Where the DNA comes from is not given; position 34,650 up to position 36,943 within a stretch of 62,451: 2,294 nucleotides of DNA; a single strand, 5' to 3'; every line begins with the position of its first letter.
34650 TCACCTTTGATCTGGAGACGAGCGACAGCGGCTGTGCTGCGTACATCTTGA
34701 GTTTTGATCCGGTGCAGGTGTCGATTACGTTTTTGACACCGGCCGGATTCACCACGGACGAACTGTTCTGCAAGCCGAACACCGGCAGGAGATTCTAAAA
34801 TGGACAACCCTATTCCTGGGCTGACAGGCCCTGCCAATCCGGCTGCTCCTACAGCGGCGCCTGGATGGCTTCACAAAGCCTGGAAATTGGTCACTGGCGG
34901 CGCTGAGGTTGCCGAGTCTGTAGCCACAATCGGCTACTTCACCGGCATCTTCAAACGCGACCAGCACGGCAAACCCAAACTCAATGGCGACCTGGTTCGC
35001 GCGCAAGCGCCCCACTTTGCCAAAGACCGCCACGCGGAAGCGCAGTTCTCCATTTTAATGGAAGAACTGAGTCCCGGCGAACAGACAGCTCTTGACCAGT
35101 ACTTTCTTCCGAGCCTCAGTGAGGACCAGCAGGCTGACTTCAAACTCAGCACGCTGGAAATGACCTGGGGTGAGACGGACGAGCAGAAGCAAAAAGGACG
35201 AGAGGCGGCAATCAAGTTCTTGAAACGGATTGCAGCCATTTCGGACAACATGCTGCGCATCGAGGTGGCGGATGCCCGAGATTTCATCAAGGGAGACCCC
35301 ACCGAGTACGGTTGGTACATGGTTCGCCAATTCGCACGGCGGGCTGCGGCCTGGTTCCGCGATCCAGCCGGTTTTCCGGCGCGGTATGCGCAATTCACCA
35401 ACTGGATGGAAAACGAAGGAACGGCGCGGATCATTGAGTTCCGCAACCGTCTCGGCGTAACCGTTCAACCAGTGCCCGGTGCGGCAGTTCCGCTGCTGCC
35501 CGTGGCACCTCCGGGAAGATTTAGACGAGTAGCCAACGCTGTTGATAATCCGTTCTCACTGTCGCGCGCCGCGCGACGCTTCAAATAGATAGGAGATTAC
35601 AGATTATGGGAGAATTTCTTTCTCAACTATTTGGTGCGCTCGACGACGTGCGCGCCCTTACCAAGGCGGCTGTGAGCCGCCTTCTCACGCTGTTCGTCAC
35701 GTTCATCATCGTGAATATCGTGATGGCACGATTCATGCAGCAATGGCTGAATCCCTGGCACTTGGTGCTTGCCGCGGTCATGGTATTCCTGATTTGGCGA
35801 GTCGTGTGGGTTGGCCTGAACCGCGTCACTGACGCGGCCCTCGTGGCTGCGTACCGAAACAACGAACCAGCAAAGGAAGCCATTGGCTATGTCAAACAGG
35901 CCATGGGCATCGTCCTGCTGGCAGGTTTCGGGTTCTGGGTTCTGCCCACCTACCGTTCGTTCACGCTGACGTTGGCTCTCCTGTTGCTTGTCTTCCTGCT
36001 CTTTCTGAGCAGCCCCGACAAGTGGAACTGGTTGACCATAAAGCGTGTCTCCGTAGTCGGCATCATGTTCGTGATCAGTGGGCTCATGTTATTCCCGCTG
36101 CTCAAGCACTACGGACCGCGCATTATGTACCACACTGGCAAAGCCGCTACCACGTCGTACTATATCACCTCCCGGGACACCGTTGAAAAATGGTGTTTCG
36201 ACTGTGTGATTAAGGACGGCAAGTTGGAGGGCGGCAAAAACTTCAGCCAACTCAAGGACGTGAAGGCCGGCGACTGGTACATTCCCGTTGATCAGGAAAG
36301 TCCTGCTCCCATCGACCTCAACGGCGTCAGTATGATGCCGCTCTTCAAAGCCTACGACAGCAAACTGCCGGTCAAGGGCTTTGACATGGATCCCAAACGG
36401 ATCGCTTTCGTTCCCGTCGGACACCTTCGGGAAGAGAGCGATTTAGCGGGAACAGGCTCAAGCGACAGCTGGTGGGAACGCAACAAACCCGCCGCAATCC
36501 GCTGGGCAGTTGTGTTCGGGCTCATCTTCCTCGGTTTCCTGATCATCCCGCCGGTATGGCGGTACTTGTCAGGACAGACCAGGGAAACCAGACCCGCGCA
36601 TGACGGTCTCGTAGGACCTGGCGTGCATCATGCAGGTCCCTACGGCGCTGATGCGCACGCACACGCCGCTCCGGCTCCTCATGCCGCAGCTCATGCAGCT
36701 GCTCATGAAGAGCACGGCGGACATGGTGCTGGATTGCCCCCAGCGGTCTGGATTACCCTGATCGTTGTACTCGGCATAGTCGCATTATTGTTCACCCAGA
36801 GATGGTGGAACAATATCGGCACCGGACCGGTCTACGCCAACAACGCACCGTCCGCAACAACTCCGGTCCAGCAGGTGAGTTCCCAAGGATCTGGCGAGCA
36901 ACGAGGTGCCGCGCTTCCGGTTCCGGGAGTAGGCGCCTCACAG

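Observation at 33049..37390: GC-richer, SD-bearing three-gene operon of unknown function, convergent with the pilin-like array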

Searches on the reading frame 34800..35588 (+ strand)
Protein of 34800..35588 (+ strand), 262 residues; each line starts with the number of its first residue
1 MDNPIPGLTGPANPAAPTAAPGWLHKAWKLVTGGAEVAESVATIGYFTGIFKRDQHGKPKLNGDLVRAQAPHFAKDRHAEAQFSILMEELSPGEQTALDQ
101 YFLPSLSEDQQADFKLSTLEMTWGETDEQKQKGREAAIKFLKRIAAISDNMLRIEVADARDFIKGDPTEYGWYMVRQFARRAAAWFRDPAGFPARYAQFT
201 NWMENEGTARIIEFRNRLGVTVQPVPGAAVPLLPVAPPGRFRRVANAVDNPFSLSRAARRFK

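Call 6: search_protein_families(library=pfam, proteins=[window:34800-35588:+], max_evalue=1)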
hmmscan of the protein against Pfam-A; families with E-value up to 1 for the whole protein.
window:34800-35588:+ (262 aa): 0 families

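Call 9: search_protein_families(library=ncbifam, proteins=[window:34800-35588:+], max_evalue=1)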
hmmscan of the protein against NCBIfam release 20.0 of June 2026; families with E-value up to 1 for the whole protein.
window:34800-35588:+ (262 aa): 0 families

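Call 10: search_protein_families(library=phrogs, proteins=[window:34800-35588:+], max_evalue=1)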
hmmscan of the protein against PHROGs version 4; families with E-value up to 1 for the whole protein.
window:34800-35588:+ (262 aa): 2 families
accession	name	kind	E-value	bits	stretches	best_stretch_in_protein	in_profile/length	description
phrog_14593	-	unknown function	0.13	13.3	1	119-168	3-49/68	-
phrog_24285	-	unknown function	0.14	12.9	1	197-255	126-182/193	-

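Call 11: search_protein_families(library=padloc, proteins=[window:34800-35588:+], max_evalue=1)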
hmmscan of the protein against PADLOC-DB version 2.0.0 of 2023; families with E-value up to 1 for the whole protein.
window:34800-35588:+ (262 aa): 0 families

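Call 14: find_homologous_proteins(query=window:34800-35588:+)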
Query window:34800-35588:+ (262 aa): 1 proteins with E <= 0.001 among 2709 candidates.
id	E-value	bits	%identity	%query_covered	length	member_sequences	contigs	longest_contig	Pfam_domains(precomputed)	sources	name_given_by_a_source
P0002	4.1e-174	595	100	100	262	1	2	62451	-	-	-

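Call 18: find_encoding_contigs(protein=P0002, flank=10000)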
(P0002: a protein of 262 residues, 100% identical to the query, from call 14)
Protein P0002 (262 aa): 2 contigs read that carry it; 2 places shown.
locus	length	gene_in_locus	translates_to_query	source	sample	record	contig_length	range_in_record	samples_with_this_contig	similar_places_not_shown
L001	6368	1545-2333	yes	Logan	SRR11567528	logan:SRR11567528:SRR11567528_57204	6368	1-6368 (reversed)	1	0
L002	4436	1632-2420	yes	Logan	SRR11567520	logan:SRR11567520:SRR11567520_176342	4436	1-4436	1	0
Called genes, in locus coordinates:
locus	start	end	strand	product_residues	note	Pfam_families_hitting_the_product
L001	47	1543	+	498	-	-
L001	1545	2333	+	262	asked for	-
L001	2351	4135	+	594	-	-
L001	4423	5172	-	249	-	PF18895:T4SS_pilin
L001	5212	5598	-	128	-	PF18895:T4SS_pilin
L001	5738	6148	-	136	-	PF18895:T4SS_pilin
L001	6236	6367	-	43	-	?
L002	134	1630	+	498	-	-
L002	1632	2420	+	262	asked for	-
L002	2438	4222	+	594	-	-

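Call 38: search_solved_structures(query=window:34800-35585:+, max_evalue=10, show_alignments=2)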
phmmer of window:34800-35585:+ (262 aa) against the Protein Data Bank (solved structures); distinct sequences matched with E-value up to 10: 0.

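Call 83: search_solved_structures(query=A5, max_evalue=10, show_alignments=1)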
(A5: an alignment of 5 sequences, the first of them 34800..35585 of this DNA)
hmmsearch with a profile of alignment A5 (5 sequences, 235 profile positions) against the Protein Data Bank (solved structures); distinct sequences matched with E-value up to 10: 7.
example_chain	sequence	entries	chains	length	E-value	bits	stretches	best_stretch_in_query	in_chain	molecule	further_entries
3hjl_A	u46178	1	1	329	0.33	14.1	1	69-132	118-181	Flagellar motor switch protein fliG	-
9lp4_A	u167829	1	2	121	0.48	13.5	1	79-154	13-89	Zinc finger MYND domain-containing protein 11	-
9vc7_A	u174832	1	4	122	0.49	13.5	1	79-154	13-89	Zinc finger MYND domain-containing protein 11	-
5hda_A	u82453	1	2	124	0.51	13.4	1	79-154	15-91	Zinc finger MYND domain-containing protein 11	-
4f42_A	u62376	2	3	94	0.6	13.2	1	41-105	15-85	Tumor necrosis factor receptor superfamily member 16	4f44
2o1t_A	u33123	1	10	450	0.69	13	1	144-202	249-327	Endoplasmin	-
1ngr_A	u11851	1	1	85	0.86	12.7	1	41-104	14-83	P75 LOW AFFINITY NEUROTROPHIN RECEPTOR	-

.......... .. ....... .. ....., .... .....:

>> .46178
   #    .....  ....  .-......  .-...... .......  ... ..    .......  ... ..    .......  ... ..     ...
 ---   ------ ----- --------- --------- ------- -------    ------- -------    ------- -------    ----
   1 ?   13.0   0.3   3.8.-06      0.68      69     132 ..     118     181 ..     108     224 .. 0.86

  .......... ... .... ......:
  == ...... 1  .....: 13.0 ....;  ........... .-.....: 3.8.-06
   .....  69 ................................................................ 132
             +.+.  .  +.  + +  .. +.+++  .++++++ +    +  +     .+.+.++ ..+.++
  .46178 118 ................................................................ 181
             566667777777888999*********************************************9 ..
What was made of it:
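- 34800..35588 (+): g2, 262 aa, no transmembrane segment, judged mostly helical by eye. It belongs to a small family that has no Pfam or PDB relative. No Pfam or PDB hits (calls 6, 38, 83).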

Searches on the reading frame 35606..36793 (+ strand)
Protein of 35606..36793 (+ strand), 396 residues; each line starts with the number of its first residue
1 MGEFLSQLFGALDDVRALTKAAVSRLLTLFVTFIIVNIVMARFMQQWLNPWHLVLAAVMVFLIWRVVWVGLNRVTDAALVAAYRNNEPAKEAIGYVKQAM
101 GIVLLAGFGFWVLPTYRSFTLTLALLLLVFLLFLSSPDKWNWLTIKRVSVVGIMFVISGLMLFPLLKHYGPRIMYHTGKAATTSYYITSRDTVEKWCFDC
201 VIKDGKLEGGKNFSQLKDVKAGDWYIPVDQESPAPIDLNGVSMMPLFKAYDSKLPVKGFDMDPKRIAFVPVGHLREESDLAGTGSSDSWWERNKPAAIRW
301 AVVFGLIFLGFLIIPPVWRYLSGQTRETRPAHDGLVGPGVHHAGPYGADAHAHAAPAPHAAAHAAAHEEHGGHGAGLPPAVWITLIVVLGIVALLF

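Call 94: predict_structure(alignment_id=A6)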
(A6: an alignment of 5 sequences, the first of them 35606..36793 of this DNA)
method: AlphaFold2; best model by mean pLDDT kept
length: 396 residues; sequences in the alignment: 5
mean_pLDDT: 57.0   pTM: 0.38
mean pLDDT of the five models: 57.0, 56.3, 55.8, 55.7, 54.4
residues with pLDDT >= 90: 33; 70-90: 57; 50-70: 134; < 50: 172
segments of 3 or more residues with pLDDT < 50: 1-11, 43-48, 81-83, 107-121, 130-181, 284-287, 323-344, 346-355, 359-375, 391-396
pLDDT, mean of each block of 10 residues (from residue 1): 41 53 54 54 49 56 56 51 50 49 48 42 50 42 40 43 41 43 80 89 72 79 88 82 91 81 86 86 52 53 53 54 48 46 41 42 41 49 57 44
secondary structure, 60 per line:
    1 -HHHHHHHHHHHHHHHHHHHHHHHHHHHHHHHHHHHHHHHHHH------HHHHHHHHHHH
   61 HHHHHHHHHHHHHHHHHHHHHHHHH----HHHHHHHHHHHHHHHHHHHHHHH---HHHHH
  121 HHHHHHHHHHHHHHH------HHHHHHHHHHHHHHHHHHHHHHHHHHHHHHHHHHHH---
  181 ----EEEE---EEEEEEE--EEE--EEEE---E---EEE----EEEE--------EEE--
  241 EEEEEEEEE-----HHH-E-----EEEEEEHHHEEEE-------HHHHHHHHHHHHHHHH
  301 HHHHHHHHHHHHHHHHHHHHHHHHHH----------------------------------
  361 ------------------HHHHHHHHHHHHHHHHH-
elements in order: H2-43 H50-85 H90-112 H116-135 H142-177 E185-188 E192-198 E201-203 E206-209 E217-219 E224-227 E236-238 E241-249 E265-270 E274-277 H285-326 H379-395
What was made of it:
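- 36146..36454 (+): g3 middle domain (residues about 181-283), a small beta domain with a CxxC motif, inferred to be extracytoplasmic. AF2 pLDDT 80-90 for this stretch only (call 94).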

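Call 98: fold_search(model_id=the predicted structure, library=pdb)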
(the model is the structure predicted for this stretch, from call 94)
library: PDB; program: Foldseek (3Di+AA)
matches with E <= 10: 128; with E <= 0.001: 0
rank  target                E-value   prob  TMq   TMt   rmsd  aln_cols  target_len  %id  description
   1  8b5l_q                2.5e-01  0.11  0.11  0.20  15.1       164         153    8  Cryo-EM structure of ribosome-Sec61-TRAP (TRanslocon Associated Protein) translocon complex (released 2023-03-01)
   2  8btk_TA               4.2e-01  0.10  0.11  0.19  15.1       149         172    9  Structure of the TRAP complex with the Sec translocon and a translating ribosome (released 2023-05-24)
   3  2k2s_A                4.2e-01  0.09  0.10  0.21  11.2       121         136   12  structure of the MIC1-GLD/MIC6-EGF complex from Toxoplasma gondii (released 2009-02-24)
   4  7zpp_N                7.1e-01  0.05  0.09  0.10  17.2       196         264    7  Cryo-EM structure of the MVV CSC intasome at 4.5A resolution (released 2022-05-11)
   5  2dhj_MODEL_1_A        7.5e-01  0.08  0.08  0.20  12.2        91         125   10  Solution structure of the PH domain of Rho GTPase activating protein 21 from human (released 2006-09-24)
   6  5c5b_A                8.0e-01  0.06  0.12  0.14  27.1       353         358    9  Crystal Structure of Human APPL BAR-PH Heterodimer (released 2016-06-22)
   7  5c5b_D                1.1e+00  0.06  0.14  0.15  28.8       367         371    9  Crystal Structure of Human APPL BAR-PH Heterodimer (released 2016-06-22)
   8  8hdr_A                1.1e+00  0.02  0.08  0.17  11.6       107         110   15  Cyanophage Pam3 neck (released 2023-02-01)
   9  7bng_A                1.2e+00  0.09  0.08  0.25   9.2        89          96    9  Complex structure of SH3b domain with L-canavanine (released 2021-02-17)
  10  5c5b_B                1.3e+00  0.04  0.13  0.14  28.8       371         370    8  Crystal Structure of Human APPL BAR-PH Heterodimer (released 2016-06-22)
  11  2elb                  1.3e+00  0.04  0.11  0.13  25.7       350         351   10  Crystal Structure of the BAR-PH domain of human APPL1 (released 2007-05-29)
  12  7aqh_A                1.7e+00  0.10  0.09  0.29   8.7        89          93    6  Cell wall binding domain of the Staphylococcal phage 2638A endolysin (released 2020-12-02)
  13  2b5u_A                1.7e+00  0.04  0.11  0.10  33.3       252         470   14  Crystal Structure Of Colicin E3 V206C Mutant In Complex With Its Immunity Protein (released 2006-11-07)
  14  3npf_B                2.1e+00  0.13  0.12  0.15   7.1       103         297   10  Crystal structure of a putative dipeptidyl-peptidase VI (BACOVA_00612) from Bacteroides ovatus at 1.72 A resolution (released 2010-07-28)
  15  3ezu                  2.2e+00  0.06  0.16  0.18  23.1       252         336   11  Crystal structure of multidomain protein of unknown function with GGDEF-domain (NP_951600.1) from GEOBACTER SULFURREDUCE (released 2008-11-18)
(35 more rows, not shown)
